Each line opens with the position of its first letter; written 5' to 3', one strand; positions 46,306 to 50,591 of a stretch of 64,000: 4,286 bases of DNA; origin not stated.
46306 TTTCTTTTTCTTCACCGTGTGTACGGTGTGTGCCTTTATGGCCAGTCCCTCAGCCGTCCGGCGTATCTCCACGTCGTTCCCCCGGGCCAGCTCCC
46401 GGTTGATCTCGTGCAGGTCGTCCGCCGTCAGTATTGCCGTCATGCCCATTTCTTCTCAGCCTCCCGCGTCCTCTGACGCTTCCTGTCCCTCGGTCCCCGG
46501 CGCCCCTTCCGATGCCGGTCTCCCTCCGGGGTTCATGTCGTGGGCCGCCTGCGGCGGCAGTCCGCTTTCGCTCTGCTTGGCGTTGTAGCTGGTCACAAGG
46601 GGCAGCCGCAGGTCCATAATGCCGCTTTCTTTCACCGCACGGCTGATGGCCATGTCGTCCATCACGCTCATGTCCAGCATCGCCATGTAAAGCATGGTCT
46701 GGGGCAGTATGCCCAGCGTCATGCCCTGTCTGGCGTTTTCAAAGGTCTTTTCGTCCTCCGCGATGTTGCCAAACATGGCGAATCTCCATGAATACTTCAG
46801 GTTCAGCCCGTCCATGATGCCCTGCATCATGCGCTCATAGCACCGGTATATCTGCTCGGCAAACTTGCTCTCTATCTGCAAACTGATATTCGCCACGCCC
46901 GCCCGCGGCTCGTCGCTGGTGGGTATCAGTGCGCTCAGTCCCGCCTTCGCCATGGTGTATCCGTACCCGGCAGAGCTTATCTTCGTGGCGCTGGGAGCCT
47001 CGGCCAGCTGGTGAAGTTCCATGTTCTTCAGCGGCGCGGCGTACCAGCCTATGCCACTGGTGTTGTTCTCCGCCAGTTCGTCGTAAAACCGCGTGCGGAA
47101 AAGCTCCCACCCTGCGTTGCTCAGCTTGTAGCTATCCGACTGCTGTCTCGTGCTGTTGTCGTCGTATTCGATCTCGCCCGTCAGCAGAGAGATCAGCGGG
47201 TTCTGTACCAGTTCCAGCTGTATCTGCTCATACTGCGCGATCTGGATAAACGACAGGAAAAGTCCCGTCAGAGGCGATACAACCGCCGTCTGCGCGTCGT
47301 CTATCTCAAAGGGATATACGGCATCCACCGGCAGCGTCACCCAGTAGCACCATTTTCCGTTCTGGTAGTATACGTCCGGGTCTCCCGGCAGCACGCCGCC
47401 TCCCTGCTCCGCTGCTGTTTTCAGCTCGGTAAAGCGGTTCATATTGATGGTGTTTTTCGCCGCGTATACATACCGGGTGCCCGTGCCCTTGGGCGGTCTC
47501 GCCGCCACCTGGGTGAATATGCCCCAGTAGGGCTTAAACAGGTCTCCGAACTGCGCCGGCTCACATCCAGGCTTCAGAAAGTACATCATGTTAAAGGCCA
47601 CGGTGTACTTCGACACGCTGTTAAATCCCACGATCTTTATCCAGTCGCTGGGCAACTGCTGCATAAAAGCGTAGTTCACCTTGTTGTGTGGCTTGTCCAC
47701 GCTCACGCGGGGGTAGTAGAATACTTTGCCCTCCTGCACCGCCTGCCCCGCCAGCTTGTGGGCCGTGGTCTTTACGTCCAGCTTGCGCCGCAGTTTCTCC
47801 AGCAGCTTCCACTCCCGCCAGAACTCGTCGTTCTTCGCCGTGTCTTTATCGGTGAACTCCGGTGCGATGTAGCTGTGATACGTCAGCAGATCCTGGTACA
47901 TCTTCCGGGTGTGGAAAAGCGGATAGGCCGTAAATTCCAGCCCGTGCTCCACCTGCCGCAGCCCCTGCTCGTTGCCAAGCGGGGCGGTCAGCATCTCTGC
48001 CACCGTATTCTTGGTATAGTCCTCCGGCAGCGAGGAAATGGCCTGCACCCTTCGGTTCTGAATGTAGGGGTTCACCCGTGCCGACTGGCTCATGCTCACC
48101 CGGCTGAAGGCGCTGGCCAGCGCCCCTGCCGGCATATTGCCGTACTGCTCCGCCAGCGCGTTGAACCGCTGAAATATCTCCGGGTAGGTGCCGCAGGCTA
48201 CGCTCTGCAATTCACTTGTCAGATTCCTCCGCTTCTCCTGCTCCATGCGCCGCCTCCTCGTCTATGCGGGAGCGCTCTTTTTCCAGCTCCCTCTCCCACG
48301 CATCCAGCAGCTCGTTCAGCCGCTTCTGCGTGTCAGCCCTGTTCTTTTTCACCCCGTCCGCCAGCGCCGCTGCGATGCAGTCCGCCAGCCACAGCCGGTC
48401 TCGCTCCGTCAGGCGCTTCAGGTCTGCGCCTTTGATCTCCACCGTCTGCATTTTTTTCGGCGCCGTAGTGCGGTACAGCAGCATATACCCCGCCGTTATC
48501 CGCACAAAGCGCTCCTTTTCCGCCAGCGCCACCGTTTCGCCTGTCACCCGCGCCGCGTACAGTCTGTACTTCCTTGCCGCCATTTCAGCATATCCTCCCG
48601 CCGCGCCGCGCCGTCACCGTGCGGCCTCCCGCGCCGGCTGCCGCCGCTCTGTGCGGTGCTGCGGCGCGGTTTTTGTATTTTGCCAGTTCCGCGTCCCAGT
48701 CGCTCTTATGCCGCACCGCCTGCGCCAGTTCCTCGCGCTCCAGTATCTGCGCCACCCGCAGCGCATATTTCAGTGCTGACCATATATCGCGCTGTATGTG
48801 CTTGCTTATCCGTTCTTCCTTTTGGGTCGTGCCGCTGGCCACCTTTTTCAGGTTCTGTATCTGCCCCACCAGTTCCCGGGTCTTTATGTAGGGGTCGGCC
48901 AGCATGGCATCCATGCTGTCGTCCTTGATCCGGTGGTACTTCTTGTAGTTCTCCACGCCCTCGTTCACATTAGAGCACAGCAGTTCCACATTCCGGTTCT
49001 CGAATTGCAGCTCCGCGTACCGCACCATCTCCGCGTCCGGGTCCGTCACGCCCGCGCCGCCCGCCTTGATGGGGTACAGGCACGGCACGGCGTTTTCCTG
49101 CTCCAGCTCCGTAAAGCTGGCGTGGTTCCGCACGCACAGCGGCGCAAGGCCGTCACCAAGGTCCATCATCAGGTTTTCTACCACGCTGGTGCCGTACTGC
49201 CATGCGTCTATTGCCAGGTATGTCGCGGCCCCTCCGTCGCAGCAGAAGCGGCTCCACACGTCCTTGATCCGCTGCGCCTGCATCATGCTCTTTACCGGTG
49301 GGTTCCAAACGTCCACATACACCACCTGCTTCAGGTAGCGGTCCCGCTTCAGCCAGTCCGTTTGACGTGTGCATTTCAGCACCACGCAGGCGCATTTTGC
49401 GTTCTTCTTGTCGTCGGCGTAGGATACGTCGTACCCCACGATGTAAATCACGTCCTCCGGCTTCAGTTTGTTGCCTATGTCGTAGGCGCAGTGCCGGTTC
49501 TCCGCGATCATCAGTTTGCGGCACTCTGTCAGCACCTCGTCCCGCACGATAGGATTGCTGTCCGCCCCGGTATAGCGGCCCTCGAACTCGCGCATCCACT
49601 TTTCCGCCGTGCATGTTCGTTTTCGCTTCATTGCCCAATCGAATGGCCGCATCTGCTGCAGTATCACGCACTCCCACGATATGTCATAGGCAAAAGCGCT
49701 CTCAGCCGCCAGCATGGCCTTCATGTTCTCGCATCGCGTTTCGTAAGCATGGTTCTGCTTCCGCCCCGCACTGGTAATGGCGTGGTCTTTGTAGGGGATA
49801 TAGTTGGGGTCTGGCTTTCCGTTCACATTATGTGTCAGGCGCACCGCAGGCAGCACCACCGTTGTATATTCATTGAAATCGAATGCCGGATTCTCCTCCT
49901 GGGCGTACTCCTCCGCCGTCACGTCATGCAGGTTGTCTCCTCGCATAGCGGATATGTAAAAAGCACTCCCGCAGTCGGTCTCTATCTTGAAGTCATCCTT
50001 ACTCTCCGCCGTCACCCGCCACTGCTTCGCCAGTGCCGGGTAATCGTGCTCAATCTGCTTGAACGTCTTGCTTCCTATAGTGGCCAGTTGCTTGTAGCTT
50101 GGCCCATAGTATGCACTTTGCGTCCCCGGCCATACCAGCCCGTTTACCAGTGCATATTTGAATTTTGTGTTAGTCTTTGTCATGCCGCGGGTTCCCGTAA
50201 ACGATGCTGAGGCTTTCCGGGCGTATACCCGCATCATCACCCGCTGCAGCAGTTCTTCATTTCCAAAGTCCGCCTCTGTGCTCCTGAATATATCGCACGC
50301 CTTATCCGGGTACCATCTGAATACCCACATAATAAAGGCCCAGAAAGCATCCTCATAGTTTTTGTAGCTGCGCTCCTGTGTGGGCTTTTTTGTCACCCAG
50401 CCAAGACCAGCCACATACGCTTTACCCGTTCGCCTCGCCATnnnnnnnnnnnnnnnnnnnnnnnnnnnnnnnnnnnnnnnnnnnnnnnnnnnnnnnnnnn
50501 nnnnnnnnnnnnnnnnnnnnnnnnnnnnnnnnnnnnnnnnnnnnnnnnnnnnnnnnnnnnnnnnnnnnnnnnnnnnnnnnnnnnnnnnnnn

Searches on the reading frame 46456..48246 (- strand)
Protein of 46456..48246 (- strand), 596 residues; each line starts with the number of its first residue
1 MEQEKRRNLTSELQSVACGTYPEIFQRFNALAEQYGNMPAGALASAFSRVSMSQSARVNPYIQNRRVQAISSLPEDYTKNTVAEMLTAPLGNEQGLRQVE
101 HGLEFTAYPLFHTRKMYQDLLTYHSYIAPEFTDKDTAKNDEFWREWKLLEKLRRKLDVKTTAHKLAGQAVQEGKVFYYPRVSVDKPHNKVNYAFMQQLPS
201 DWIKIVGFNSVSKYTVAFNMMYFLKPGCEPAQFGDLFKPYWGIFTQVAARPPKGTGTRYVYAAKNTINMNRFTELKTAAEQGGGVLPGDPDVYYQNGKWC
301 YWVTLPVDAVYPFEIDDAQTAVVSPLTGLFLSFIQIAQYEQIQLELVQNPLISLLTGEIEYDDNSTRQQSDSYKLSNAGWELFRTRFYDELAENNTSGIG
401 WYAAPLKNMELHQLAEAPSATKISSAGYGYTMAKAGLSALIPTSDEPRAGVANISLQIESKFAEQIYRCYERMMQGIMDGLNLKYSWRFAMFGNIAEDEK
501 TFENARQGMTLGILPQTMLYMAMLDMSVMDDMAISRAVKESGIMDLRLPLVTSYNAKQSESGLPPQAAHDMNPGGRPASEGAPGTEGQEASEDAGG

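Call 34: search_protein_families(library=phrogs, proteins=[window:46456-48246:-], max_evalue=0.00001)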
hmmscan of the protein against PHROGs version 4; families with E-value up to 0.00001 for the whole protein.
window:46456-48246:- (596 aa): 1 family
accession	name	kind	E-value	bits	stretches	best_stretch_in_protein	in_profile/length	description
phrog_2739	-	head and packaging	3.8e-28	99.4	2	73-239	44-202/501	portal protein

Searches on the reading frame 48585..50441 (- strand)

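Call 34: search_protein_families(library=phrogs, proteins=[window:48585-50441:-], max_evalue=0.00001)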
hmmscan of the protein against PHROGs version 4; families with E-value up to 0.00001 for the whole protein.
window:48585-50441:- (618 aa): 2 families
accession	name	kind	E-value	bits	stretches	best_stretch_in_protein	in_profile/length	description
phrog_15503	-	unknown function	2.5e-11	44.5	1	19-177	31-190/245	-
phrog_24618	-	unknown function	3.8e-10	40.8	1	366-575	9-217/230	-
